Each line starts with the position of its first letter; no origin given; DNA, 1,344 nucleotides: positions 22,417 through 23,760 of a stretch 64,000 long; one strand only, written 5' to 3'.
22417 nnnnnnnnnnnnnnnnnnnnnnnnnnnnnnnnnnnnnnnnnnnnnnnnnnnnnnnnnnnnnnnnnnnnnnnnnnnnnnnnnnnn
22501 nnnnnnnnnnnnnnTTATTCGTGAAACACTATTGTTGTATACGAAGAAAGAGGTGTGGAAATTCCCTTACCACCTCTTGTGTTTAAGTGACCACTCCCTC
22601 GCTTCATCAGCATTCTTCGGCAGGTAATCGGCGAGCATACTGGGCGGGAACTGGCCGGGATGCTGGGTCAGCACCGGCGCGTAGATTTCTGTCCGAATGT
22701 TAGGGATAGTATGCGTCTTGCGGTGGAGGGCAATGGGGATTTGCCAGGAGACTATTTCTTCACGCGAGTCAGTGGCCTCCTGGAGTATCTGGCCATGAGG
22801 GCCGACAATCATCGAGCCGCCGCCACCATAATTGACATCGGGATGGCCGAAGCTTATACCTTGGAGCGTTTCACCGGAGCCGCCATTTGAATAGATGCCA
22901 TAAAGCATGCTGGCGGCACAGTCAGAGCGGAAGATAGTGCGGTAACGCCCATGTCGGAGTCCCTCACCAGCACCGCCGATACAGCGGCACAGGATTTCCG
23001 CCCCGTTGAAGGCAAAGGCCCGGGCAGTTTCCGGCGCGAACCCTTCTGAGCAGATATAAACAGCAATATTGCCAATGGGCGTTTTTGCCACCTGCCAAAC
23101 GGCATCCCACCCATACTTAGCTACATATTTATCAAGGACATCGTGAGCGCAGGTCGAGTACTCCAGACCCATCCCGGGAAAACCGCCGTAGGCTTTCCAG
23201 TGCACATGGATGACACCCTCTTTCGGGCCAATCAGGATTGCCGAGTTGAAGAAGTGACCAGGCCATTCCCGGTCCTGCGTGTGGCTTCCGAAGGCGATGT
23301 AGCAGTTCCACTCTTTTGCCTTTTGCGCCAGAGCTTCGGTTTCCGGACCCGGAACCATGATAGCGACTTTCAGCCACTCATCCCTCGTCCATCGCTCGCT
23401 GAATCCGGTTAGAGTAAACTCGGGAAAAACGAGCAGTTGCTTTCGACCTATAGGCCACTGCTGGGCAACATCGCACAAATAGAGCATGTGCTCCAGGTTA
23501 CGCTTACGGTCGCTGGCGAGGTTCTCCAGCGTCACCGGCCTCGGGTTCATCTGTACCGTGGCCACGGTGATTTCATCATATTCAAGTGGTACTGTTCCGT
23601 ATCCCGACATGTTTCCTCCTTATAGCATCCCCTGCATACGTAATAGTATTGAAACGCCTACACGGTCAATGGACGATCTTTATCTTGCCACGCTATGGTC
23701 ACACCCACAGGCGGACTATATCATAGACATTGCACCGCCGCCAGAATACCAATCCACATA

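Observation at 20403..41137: Enzyme-rich locus with duplicated MarR + FAD-oxidoreductase modules: candidate uncharacterised catabolic or salvage pathway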

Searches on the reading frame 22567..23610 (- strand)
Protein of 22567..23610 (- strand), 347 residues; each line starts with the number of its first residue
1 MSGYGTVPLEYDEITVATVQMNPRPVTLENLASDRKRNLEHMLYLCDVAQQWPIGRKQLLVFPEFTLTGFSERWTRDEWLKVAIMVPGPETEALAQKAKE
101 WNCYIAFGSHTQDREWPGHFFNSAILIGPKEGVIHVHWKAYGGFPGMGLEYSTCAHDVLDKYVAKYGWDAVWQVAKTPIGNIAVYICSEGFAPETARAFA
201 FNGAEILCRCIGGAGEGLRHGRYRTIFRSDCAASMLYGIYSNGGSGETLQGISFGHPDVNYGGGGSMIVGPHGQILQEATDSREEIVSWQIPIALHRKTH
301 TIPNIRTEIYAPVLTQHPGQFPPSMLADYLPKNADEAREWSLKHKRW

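Call 3: search_protein_families(library=pfam, proteins=[window:22567-23610:-])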
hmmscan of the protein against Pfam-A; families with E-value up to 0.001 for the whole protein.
window:22567-23610:- (347 aa): 1 family
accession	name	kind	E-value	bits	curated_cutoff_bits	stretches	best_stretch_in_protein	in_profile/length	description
PF00795.27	CN_hydrolase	-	1.4e-29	103.7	23.2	1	15-298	1-253/256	Carbon-nitrogen hydrolase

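Call 5: search_protein_families(library=ncbifam, proteins=[window:22567-23610:-], max_evalue=0.01)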
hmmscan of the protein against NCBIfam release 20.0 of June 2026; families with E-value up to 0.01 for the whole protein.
window:22567-23610:- (347 aa): 7 families
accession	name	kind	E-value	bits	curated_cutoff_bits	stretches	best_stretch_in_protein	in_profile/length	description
NF009803.0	PRK13287.1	equivalog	4.6e-18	65.1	406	2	1-138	1-130/333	formamidase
NF040852.1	nitrile_Arch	equivalog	1.5e-13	50.5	500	1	15-208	2-167/262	nitrilase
NF009802.0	PRK13286.1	equivalog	8.3e-10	38.1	427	1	11-212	10-191/345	aliphatic amidase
TIGR00546.1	lnt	equivalog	1e-09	38.1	132.9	1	12-139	158-270/395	apolipoprotein N-acyltransferase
TIGR03381.1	agmatine_aguB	equivalog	8.6e-09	35.1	410.25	1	31-296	10-258/279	N-carbamoylputrescine amidase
NF002730.0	PRK02628.1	equivalog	0.00052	18.3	473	1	34-255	26-247/677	NAD(+) synthase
TIGR04048.1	nitrile_sll0784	equivalog_domain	0.0012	17.9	502.6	0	80-214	69-186/301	Nit6803 family nitrilase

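Call 51: search_solved_structures(query=window:22567-23610:-, max_evalue=0.001)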
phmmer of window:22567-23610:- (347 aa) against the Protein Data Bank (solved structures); distinct sequences matched with E-value up to 0.001: 27.
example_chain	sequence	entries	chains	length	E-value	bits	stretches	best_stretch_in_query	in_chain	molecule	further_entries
5g3o_A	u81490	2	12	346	1e-12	51.1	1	55-242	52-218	FORMAMIDASE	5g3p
2dyu_A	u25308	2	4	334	2.5e-11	46.5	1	14-240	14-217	Formamidase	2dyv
2e2k_A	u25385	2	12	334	5.7e-10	42.1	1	14-239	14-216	Formamidase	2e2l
1j31_A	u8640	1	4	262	3.7e-09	39.4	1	58-208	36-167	Hypothetical protein PH0642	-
3ivz_A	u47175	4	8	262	4.7e-09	39.1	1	48-208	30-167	Nitrilase | Beta ureidopropionase (Beta-alanine synthase)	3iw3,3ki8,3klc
2uxy_A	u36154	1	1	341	3.1e-08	36.4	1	10-212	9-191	ALIPHATIC AMIDASE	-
6ypa_A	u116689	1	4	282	4.2e-08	36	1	55-208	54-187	CN hydrolase domain-containing protein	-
7ovg_A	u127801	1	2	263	6.3e-08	35.4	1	57-208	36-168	CN hydrolase domain-containing protein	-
4gyl_A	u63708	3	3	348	1.1e-07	34.5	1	10-212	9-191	Aliphatic amidase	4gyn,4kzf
1erz_A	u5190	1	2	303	1.3e-07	34.3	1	56-293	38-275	N-CARBAMYL-D-AMINO ACID AMIDOHYDROLASE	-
2plq_A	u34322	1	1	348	1.5e-07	34.1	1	10-212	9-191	Aliphatic amidase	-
4lf0_A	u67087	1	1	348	1.6e-07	34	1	10-212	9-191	Aliphatic amidase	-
1fo6_A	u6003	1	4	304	4.1e-07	32.7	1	58-292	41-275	N-CARBAMoYL-D-AMINO-ACID AMIDOHYDROLASE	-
2ggl_A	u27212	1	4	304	4.1e-07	32.7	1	58-292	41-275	N-carbamoyl-D-amino acid amidohydrolase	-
2ggk_A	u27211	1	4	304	4.1e-07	32.7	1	58-292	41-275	N-carbamoyl-D-amino acid amidohydrolase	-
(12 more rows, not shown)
